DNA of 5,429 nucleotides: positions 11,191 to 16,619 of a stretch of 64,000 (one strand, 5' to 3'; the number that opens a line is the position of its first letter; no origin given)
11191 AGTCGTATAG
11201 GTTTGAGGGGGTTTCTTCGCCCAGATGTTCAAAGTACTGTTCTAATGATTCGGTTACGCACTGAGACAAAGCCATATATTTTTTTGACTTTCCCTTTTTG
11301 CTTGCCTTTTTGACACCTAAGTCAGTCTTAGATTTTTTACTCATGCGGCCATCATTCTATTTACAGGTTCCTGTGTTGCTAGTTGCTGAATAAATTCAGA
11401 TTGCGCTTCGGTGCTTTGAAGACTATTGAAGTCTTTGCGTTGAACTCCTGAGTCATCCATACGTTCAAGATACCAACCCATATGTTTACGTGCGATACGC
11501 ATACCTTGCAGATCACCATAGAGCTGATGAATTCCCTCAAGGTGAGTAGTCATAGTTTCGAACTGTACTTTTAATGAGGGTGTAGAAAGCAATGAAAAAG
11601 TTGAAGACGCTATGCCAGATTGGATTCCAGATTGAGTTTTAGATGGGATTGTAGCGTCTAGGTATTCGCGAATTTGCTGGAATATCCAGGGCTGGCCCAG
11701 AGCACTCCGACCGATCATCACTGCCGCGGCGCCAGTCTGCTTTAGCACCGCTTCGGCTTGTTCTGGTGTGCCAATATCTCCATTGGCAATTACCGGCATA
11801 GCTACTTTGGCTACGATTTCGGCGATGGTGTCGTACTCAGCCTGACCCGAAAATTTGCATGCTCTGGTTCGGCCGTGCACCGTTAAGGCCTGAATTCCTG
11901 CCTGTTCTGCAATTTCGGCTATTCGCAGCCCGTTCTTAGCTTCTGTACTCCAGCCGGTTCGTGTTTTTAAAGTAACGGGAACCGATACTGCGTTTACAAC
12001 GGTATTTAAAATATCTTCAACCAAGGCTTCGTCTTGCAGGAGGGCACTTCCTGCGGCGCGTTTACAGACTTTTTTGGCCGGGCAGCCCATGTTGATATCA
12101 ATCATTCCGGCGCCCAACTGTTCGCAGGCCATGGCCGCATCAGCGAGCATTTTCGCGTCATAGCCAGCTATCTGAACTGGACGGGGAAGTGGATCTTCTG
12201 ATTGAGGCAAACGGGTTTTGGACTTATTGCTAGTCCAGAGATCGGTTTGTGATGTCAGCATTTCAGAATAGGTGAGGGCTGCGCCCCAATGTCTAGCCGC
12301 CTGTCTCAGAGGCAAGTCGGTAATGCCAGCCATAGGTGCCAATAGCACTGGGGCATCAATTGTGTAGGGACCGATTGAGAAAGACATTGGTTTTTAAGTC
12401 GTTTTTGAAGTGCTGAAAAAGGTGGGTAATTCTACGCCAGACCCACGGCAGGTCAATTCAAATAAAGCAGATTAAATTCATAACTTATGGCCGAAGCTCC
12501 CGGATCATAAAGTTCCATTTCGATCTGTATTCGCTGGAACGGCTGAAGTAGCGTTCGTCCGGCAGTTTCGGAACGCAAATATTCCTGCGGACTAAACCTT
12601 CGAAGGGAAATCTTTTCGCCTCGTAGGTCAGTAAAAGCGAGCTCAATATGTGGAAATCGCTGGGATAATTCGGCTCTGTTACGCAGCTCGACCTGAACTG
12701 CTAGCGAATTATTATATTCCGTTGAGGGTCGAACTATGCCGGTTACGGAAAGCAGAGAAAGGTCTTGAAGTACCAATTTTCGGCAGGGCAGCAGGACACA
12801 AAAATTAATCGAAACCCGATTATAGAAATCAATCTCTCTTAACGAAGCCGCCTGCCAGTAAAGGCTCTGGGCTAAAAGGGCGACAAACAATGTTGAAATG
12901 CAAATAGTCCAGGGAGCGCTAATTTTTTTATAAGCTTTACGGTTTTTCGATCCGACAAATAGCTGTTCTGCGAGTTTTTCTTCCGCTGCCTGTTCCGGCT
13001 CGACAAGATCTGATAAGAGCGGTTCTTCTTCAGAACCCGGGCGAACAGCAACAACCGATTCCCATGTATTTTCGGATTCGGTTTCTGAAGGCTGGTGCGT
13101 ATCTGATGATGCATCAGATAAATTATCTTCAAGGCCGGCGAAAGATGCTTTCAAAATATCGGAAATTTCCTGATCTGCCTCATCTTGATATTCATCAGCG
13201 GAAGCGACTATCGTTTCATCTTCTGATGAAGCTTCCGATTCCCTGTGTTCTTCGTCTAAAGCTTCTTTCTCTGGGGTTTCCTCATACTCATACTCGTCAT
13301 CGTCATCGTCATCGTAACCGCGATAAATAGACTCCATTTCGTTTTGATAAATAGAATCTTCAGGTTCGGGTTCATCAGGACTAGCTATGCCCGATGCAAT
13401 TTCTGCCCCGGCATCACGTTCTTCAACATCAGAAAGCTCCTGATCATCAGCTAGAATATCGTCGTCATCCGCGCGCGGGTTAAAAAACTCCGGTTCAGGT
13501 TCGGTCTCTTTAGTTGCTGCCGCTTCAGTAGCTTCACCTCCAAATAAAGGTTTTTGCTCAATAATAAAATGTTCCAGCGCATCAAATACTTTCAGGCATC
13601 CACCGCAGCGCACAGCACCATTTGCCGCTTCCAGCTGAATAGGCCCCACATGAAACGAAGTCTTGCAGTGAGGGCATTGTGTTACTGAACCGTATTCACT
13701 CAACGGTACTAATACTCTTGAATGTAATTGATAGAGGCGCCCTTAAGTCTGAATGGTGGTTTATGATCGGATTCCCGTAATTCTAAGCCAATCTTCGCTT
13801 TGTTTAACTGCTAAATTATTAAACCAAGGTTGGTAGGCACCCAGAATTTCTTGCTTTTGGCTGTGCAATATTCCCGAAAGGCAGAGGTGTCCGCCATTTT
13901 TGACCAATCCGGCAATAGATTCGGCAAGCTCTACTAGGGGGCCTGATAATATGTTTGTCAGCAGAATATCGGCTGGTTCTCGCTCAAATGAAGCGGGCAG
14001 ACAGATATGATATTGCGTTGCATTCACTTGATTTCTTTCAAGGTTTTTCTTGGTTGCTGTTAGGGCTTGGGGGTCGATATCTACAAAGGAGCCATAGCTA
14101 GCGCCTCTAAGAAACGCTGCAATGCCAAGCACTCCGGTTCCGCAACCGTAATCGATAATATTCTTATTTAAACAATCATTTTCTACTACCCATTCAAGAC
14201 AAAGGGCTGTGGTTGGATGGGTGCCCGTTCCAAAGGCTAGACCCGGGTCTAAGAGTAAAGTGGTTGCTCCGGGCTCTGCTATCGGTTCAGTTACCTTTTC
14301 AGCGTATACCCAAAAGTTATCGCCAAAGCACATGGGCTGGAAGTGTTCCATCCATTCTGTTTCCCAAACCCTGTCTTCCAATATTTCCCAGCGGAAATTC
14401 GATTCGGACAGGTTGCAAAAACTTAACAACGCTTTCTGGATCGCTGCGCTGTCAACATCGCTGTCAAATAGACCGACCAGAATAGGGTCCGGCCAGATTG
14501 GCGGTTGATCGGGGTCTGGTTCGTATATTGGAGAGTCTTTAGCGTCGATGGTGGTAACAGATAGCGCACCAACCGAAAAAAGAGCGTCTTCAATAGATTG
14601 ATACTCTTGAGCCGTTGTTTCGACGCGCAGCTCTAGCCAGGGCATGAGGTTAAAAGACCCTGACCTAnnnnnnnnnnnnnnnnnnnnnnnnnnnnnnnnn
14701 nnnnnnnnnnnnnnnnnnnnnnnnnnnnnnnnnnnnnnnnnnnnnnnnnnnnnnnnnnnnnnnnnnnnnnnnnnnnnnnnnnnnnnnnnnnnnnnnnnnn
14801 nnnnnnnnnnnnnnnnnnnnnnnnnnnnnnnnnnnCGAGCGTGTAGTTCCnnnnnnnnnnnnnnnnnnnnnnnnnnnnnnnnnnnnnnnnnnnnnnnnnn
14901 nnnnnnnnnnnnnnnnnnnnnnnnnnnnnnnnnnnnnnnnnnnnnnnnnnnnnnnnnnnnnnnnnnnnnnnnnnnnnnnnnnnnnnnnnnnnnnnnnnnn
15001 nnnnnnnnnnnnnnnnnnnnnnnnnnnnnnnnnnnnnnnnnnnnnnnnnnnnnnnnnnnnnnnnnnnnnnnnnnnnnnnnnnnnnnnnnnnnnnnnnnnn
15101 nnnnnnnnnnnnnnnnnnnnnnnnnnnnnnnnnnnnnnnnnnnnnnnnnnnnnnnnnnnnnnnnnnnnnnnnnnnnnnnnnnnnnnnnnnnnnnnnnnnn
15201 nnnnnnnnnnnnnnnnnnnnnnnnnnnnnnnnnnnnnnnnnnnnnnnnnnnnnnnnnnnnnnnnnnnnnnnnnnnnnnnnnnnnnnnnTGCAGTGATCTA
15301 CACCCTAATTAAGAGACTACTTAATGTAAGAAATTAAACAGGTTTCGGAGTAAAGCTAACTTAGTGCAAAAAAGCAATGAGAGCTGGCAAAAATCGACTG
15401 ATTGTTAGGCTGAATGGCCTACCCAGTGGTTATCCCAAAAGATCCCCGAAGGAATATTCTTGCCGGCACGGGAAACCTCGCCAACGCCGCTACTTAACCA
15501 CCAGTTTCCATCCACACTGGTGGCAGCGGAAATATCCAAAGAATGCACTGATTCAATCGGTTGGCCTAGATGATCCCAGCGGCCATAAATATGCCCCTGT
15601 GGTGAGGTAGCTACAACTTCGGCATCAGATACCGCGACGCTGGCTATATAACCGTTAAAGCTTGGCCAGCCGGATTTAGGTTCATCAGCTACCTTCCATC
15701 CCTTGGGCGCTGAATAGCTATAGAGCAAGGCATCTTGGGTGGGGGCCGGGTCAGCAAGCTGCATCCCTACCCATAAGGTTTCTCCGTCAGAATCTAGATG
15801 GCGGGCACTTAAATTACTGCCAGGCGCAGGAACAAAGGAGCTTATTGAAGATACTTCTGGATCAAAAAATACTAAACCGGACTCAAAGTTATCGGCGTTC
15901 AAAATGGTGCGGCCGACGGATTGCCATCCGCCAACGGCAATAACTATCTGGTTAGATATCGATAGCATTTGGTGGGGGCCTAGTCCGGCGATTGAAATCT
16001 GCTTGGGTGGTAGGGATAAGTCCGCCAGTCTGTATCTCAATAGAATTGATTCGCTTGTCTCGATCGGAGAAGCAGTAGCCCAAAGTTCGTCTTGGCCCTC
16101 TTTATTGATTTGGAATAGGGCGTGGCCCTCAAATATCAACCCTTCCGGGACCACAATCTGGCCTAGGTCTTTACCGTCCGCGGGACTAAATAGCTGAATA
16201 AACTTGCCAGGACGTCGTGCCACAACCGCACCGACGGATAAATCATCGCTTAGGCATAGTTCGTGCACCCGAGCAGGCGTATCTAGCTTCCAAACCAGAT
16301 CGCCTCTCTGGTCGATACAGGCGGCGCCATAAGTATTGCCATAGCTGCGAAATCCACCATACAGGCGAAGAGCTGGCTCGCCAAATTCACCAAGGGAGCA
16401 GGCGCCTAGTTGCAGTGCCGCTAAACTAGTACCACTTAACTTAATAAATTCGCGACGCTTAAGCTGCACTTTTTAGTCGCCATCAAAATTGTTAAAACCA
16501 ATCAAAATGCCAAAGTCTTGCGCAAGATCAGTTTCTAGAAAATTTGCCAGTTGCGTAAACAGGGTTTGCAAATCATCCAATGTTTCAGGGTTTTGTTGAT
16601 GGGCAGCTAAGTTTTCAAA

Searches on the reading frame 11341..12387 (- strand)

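Call 60: search_protein_families(library=pfam, proteins=[window:11341-12387:-], max_evalue=0.00001)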
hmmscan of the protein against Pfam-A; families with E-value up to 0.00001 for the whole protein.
window:11341-12387:- (348 aa): 1 family
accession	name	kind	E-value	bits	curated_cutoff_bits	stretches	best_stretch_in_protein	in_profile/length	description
PF01207.24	Dus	-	5.7e-91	305.3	20.4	1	15-336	1-305/311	Dihydrouridine synthase (Dus)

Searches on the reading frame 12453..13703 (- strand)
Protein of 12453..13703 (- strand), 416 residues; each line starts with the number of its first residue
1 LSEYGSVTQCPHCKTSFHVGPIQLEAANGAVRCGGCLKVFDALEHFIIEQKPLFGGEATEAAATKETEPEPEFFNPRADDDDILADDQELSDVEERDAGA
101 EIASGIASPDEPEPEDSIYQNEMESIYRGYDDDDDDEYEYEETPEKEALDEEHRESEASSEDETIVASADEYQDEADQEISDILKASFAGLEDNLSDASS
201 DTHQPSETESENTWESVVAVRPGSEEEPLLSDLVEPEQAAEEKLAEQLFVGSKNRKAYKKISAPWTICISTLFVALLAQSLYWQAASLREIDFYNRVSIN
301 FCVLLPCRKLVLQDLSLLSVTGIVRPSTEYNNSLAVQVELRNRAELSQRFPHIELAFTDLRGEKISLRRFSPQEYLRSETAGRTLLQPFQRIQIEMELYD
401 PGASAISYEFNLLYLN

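Call 60: search_protein_families(library=pfam, proteins=[window:12453-13703:-], max_evalue=0.00001)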
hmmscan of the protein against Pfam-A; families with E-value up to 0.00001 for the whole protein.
window:12453-13703:- (416 aa): 3 families
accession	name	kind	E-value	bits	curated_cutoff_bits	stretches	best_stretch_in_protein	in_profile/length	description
PF11906.13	DUF3426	-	4.9e-25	88.8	27.7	1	272-411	5-146/147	Protein of unknown function (DUF3426)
PF13719.11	Zn_ribbon_5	-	1.3e-07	31.7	29.3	1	8-42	3-37/37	zinc-ribbon domain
PF13717.11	Zn_ribbon_4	-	9.5e-07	29.1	30.3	1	8-40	3-35/36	zinc-ribbon domain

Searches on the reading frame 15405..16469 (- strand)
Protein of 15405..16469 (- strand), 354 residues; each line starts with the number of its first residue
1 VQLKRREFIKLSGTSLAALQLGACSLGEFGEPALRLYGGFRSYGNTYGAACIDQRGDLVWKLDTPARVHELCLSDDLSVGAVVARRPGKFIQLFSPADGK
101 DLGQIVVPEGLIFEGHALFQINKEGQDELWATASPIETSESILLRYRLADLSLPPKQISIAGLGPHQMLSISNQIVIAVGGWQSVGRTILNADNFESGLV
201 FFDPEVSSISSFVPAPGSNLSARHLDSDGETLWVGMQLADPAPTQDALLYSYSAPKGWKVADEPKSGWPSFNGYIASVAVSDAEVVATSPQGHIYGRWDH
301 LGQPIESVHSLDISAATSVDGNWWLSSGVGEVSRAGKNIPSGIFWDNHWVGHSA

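Call 60: search_protein_families(library=pfam, proteins=[window:15405-16469:-], max_evalue=0.00001)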
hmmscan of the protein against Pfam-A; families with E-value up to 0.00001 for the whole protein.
window:15405-16469:- (354 aa): 1 family
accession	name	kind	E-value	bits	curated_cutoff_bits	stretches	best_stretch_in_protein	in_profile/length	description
PF07433.17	DUF1513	-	8.4e-42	143.7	27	1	63-350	2-302/304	Protein of unknown function (DUF1513)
